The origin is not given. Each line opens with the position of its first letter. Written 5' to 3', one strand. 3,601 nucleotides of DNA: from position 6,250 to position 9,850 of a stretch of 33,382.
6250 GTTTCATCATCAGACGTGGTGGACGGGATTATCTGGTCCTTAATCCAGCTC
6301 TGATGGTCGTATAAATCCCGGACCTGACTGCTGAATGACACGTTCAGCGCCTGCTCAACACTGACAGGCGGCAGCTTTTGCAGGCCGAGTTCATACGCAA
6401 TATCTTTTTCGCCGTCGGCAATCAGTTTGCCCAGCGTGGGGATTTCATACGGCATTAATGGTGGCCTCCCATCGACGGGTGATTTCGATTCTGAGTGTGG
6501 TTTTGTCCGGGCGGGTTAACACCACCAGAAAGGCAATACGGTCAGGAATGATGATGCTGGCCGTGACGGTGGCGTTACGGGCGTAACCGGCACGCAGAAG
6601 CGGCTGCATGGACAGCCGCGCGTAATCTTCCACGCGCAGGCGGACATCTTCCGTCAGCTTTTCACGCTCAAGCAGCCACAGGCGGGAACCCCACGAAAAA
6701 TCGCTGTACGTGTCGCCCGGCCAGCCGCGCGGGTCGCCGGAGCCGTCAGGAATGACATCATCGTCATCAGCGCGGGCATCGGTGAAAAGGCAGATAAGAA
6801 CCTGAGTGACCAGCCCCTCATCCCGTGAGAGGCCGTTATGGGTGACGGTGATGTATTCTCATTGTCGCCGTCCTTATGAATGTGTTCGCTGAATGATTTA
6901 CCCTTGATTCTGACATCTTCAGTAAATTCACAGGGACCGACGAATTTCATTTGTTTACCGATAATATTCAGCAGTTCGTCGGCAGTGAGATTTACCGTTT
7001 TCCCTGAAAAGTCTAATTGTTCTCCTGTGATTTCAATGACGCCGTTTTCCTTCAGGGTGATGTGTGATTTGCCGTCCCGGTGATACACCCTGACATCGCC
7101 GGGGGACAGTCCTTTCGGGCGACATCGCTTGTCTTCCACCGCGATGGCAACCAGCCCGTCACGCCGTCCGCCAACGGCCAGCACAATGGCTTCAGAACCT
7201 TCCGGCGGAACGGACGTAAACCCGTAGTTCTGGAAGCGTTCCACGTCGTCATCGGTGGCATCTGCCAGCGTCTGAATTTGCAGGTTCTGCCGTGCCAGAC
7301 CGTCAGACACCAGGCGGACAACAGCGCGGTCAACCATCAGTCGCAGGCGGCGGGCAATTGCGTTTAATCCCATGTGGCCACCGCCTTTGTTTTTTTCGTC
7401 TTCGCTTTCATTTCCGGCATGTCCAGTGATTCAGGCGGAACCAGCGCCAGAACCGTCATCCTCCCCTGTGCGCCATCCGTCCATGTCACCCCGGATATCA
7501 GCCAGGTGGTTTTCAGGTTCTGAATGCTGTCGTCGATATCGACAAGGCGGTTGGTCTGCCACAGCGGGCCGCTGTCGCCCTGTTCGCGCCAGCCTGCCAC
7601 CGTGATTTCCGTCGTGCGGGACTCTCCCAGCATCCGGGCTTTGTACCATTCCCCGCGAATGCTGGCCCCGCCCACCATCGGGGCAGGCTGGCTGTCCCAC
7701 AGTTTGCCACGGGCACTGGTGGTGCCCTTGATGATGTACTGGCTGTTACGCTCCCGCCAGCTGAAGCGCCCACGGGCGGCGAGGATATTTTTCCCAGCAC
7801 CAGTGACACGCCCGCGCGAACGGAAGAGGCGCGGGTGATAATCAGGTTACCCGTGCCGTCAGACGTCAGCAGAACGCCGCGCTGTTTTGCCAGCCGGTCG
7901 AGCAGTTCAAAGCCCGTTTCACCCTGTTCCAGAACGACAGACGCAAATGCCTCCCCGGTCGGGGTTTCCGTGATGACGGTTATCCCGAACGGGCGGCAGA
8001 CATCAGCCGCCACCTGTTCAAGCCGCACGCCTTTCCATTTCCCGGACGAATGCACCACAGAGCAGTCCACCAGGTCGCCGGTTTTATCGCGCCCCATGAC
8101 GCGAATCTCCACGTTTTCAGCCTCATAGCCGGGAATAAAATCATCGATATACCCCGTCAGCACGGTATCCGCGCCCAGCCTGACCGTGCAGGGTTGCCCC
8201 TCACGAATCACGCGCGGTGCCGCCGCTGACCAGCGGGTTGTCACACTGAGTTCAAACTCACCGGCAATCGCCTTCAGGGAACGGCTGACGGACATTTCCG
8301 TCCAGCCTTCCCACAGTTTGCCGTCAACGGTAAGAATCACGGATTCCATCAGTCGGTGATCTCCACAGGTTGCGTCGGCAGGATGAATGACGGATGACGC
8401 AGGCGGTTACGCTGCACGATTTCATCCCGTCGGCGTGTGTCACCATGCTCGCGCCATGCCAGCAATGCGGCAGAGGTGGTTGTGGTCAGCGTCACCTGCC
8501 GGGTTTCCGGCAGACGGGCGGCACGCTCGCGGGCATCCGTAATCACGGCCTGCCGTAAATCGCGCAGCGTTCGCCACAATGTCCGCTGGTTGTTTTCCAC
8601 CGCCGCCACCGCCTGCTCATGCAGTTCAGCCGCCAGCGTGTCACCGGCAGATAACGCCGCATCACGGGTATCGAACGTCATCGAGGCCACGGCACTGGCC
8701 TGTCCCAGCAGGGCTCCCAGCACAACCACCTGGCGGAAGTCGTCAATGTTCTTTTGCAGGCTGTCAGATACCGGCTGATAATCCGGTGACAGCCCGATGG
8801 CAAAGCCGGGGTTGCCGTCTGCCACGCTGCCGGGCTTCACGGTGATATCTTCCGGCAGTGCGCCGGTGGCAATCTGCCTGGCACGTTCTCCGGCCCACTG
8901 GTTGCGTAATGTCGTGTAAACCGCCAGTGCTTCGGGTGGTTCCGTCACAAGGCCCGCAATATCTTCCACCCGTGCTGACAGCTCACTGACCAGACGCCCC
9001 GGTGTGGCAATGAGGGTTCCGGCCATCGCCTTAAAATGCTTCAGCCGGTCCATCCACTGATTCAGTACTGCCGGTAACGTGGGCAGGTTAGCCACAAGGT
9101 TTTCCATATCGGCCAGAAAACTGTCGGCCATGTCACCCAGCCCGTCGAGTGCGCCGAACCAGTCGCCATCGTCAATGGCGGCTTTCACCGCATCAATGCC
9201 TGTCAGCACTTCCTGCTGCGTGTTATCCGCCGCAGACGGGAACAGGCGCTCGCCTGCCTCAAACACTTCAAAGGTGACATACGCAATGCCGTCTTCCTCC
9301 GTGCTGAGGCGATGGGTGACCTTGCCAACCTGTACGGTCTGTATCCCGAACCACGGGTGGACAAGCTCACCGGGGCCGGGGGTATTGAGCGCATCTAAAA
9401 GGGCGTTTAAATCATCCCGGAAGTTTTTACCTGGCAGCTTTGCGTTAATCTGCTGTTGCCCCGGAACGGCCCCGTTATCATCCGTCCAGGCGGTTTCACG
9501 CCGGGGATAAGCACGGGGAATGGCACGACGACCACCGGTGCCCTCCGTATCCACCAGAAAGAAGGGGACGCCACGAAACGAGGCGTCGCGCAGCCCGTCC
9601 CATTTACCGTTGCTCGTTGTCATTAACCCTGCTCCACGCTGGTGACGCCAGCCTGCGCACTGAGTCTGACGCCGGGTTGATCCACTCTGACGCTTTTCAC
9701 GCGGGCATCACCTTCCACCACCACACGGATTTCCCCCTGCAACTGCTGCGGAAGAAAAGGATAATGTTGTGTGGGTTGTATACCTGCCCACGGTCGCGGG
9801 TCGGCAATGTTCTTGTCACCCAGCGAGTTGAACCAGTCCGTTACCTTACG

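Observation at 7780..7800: gp44/gpD-like baseplate hub gene broken at an A5 homopolymer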

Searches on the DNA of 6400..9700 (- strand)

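Call 7: search_dna_similar(query=window:6400-9700:-, collection=ecoli_genomes, mode=near, max_rows=30)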
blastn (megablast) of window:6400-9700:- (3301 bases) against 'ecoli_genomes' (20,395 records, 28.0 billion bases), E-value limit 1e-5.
Records with a match: 50; places in all: 59; records where one place covers at least 80% of the query: 47.
Genomes with a match: 49 of 5426; with a place that covers at least 80% of the query: 46. Places per genome that has any: lowest 1, median 1, highest 4. On chromosomes: 58 places; on plasmids: 1.
Best place of each record, by identity: >=99% 2; 95-99% 3; 90-95% 45.
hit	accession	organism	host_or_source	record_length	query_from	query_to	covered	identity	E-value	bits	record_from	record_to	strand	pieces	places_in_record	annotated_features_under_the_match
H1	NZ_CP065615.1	Escherichia coli strain FDAARGOS_943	missing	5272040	1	3301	100%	99.6%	0e+0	6065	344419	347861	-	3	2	DNA circularization protein | phage baseplate assembly protein | phage baseplate assembly protein V | phage GP46 family protein | hypothetical protein | and 1 other names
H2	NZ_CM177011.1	Escherichia coli strain VL40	Homo sapiens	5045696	1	3301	100%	99.5%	0e+0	6053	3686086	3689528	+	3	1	DNA circularization protein | phage baseplate assembly protein | phage baseplate assembly protein V | phage GP46 family protein | phage tail protein | and 1 other names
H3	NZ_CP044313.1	Escherichia coli strain RM11911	missing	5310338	1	3301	100%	95.0%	0e+0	5223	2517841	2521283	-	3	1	DNA circularization protein | phage baseplate assembly protein | phage baseplate assembly protein V | phage GP46 family protein | phage tail protein | and 1 other names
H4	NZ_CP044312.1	Escherichia coli strain RM13745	missing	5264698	1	3301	100%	95.0%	0e+0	5223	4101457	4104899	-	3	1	DNA circularization protein | phage baseplate assembly protein | phage baseplate assembly protein V | phage GP46 family protein | phage tail protein | and 1 other names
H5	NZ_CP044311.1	Escherichia coli strain RM13752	missing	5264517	1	3301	100%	95.0%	0e+0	5223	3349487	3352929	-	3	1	DNA circularization protein | phage baseplate assembly protein | phage baseplate assembly protein V | phage GP46 family protein | phage tail protein | and 1 other names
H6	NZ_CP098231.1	Escherichia coli strain XJ34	bovine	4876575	1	3301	100%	95.0%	0e+0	5217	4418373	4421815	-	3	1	DNA circularization protein | phage baseplate assembly protein | phage baseplate assembly protein V | phage GP46 family protein | phage tail protein | and 1 other names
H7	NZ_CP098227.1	Escherichia coli strain XJ6-3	bovine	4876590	1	3301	100%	95.0%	0e+0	5217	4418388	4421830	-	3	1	DNA circularization protein | phage baseplate assembly protein | phage baseplate assembly protein V | phage GP46 family protein | phage tail protein | and 1 other names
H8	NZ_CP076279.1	Escherichia coli strain SA53-3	Bubalus bubalis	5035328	1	3301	100%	94.9%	0e+0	5206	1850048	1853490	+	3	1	DNA circularization protein | phage baseplate assembly protein | phage baseplate assembly protein V | phage GP46 family protein | phage tail tape measure protein | and 1 other names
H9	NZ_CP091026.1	Escherichia coli strain STEC383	pig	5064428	1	3301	100%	94.9%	0e+0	5195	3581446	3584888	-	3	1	DNA circularization protein | phage baseplate assembly protein | phage baseplate assembly protein V | phage GP46 family protein | phage tail protein | and 1 other names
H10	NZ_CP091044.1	Escherichia coli strain STEC346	pork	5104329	1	3301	100%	94.8%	0e+0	5184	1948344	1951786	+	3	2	DNA circularization protein | phage baseplate assembly protein | phage baseplate assembly protein V | phage GP46 family protein | phage tail protein | and 1 other names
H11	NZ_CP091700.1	Escherichia coli strain KFu019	river water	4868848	1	3301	100%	94.7%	0e+0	5162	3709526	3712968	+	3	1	DNA circularization protein | phage baseplate assembly protein | phage baseplate assembly protein V | phage GP46 family protein | phage tail tape measure protein | and 1 other names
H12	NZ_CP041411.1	Escherichia coli strain STEC719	goat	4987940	1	3301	100%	94.7%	0e+0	5162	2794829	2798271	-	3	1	DNA circularization protein | phage baseplate assembly protein | phage baseplate assembly protein V | phage GP46 family protein | phage tail protein | and 1 other names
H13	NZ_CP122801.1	Escherichia coli strain ETEC1734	Sus scrofa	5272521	1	3301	100%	94.6%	0e+0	5139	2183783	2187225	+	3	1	DNA circularization protein | phage baseplate assembly protein | phage baseplate assembly protein V | phage GP46 family protein | phage tail tape measure protein | and 1 other names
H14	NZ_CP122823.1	Escherichia coli strain ETEC1732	Sus scrofa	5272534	1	3301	100%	94.5%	0e+0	5133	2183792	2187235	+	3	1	DNA circularization protein | phage baseplate assembly protein | phage baseplate assembly protein V | phage GP46 family protein | phage tail tape measure protein | and 1 other names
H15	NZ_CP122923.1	Escherichia coli strain ETEC1703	Sus scrofa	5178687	1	3301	100%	94.5%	0e+0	5133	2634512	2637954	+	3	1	DNA circularization protein | phage baseplate assembly protein | phage baseplate assembly protein V | phage GP46 family protein | phage tail tape measure protein | and 1 other names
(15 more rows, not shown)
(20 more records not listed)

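Call 8: search_dna_similar(query=window:6400-9700:-, collection=phages, mode=near, max_rows=30)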
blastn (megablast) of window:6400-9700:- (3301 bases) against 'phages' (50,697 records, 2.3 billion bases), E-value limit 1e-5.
No match.

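Call 9: get_annotated_region(hit=H1, flank=1500)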
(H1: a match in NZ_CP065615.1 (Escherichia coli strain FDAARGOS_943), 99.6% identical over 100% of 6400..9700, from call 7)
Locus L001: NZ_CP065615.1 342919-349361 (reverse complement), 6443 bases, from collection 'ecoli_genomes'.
description: Escherichia coli strain FDAARGOS_943 chromosome, complete genome
organism: Escherichia coli strain FDAARGOS_943 (NCBI taxid 562)
replicon: chromosome; assembly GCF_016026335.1
host: missing; source: missing; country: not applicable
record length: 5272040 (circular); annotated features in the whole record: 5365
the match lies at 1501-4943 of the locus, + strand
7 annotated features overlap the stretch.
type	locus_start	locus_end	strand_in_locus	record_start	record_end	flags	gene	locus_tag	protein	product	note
CDS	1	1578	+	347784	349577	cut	-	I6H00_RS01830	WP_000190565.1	hypothetical protein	-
CDS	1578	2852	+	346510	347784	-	-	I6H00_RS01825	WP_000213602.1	DNA circularization protein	-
CDS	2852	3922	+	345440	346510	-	-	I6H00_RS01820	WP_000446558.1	phage baseplate assembly protein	-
CDS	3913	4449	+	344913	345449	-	-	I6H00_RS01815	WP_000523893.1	phage baseplate assembly protein V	-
CDS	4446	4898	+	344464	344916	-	-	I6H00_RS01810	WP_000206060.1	phage GP46 family protein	-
CDS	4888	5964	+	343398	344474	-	-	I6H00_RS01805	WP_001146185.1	baseplate J/gp47 family protein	-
CDS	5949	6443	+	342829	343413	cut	-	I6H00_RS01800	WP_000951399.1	YmfQ family protein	-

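Call 10: get_annotated_region(hit=H3, flank=1500)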
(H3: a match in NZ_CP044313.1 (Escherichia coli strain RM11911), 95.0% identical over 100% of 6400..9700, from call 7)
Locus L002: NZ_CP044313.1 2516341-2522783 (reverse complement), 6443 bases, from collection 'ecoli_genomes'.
description: Escherichia coli strain RM11911 chromosome, complete genome
organism: Escherichia coli strain RM11911 (NCBI taxid 562)
replicon: chromosome; assembly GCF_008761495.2
host: -; source: missing; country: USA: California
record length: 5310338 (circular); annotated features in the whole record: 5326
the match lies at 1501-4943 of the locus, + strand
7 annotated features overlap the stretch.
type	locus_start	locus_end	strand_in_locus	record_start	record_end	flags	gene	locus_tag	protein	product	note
CDS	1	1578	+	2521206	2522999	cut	-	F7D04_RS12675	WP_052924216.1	phage tail protein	-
CDS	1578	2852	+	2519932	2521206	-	-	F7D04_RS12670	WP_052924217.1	DNA circularization protein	-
CDS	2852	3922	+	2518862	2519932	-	-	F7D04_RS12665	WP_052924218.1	phage baseplate assembly protein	-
CDS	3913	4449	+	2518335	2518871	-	-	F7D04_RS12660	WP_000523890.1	phage baseplate assembly protein V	-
CDS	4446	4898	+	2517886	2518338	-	-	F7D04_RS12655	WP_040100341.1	phage GP46 family protein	-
CDS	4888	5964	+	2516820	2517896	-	-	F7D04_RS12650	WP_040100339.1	baseplate J/gp47 family protein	-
CDS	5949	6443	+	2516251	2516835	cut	-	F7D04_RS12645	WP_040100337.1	YmfQ family protein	-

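Call 27: search_dna_similar(query=window:7755-7825:-, collection=ecoli_genomes, mode=near, max_rows=12)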
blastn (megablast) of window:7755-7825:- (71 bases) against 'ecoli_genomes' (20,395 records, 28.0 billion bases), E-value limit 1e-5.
Records with a match: 41; places in all: 48; records where one place covers at least 80% of the query: 41.
Genomes with a match: 40 of 5426; with a place that covers at least 80% of the query: 40. Places per genome that has any: lowest 1, median 1, highest 3. On chromosomes: 47 places; on plasmids: 1.
Best place of each record, by identity: 95-99% 15; 90-95% 26.
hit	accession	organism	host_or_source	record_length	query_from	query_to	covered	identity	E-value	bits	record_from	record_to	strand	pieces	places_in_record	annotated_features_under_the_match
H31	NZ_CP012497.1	Escherichia coli strain 06-00048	alfalfa sprout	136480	1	71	100%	98.6%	9e-27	126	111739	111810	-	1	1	phage baseplate assembly protein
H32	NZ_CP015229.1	Escherichia coli strain 06-00048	alfalfa sprout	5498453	1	71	100%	98.6%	9e-27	126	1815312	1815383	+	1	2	phage baseplate assembly protein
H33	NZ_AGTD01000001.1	Escherichia coli UMNF18 strain UMNF18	porcine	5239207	1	71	100%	98.6%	9e-27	126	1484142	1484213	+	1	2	phage baseplate assembly protein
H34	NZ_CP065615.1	Escherichia coli strain FDAARGOS_943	missing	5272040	1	71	100%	98.6%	9e-27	126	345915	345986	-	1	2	phage baseplate assembly protein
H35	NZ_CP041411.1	Escherichia coli strain STEC719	goat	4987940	1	71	100%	98.6%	9e-27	126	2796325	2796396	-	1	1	phage baseplate assembly protein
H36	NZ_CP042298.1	Escherichia coli strain RM9088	crow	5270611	1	71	100%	98.6%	9e-27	126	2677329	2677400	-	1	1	phage baseplate assembly protein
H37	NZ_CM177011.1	Escherichia coli strain VL40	Homo sapiens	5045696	1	71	100%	98.6%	9e-27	126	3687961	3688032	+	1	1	phage baseplate assembly protein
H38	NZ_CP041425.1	Escherichia coli strain STEC388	pig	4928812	1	71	100%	97.2%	4e-25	121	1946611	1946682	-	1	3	phage baseplate assembly protein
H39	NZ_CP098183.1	Escherichia coli strain Z0117EC0133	Canis lupus familiaris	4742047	1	71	100%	97.2%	4e-25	121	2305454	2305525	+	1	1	phage baseplate assembly protein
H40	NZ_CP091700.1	Escherichia coli strain KFu019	river water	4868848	1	71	100%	97.2%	4e-25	121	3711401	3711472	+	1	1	phage baseplate assembly protein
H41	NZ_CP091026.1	Escherichia coli strain STEC383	pig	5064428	1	71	100%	97.2%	4e-25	121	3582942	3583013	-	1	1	phage baseplate assembly protein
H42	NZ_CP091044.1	Escherichia coli strain STEC346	pork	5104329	1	71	100%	97.2%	4e-25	121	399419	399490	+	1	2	phage baseplate assembly protein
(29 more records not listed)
